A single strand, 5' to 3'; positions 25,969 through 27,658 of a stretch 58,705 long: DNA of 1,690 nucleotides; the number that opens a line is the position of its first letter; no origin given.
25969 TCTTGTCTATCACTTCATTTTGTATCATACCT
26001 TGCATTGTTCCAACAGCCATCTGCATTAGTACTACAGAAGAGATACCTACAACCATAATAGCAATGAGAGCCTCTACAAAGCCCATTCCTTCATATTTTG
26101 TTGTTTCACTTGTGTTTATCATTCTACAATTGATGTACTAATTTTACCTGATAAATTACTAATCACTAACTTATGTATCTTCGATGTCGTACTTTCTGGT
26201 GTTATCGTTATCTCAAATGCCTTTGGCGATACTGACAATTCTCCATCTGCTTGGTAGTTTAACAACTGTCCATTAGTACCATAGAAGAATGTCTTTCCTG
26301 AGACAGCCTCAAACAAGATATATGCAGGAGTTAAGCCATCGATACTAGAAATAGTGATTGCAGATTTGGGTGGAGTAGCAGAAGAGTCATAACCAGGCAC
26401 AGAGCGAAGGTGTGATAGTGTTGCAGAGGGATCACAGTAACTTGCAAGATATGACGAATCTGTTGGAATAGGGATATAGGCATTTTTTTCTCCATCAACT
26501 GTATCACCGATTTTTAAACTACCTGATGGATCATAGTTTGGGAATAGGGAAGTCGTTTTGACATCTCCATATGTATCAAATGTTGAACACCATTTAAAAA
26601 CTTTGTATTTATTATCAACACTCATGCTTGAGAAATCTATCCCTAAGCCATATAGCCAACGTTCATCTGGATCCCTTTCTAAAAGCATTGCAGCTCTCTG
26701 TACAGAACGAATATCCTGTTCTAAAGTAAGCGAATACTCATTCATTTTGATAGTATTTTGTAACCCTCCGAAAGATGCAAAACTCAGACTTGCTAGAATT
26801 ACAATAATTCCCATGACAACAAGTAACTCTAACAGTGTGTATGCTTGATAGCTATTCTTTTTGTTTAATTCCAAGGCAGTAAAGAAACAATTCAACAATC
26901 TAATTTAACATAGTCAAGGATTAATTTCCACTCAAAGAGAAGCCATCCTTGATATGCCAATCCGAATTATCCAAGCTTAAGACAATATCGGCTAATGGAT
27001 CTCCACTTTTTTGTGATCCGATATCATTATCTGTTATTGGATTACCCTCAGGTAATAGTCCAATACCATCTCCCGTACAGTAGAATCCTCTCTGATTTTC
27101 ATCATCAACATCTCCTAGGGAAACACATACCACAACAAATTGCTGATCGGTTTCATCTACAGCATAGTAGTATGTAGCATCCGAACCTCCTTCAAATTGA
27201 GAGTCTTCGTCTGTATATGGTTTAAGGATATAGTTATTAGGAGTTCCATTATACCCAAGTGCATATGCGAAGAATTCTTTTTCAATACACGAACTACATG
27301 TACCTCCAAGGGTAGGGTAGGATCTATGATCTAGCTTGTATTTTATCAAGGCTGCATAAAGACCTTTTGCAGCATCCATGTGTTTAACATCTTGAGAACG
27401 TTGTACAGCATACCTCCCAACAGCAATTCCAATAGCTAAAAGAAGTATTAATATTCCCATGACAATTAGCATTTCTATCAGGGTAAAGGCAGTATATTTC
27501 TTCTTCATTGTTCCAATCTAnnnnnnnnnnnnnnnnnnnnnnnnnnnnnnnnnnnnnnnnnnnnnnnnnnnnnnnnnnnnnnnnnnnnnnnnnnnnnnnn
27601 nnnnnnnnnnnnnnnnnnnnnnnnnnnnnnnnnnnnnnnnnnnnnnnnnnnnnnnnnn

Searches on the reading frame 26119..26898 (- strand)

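Call 50: search_protein_families(library=pfam, proteins=[window:26119-26898:-], max_evalue=0.0001)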
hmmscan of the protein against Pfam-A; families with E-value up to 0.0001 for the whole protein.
window:26119-26898:- (259 aa): 1 family
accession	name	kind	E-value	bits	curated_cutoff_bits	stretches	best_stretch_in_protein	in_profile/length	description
PF07963.17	N_methyl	-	4e-05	23.4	21.2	1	15-38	2-25/27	Prokaryotic N-terminal methylation motif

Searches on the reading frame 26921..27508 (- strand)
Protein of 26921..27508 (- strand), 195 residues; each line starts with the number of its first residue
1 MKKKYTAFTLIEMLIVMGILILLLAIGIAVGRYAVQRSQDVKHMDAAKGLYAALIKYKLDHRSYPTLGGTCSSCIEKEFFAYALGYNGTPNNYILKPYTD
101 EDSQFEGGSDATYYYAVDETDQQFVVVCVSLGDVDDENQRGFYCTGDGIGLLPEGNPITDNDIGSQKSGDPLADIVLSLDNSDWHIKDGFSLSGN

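Call 50: search_protein_families(library=pfam, proteins=[window:26921-27508:-], max_evalue=0.0001)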
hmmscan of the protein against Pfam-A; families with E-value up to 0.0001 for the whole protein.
window:26921-27508:- (195 aa): 1 family
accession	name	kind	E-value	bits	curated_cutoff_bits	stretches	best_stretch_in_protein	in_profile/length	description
PF07963.17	N_methyl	-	6.1e-05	22.9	21.2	1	3-26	2-25/27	Prokaryotic N-terminal methylation motif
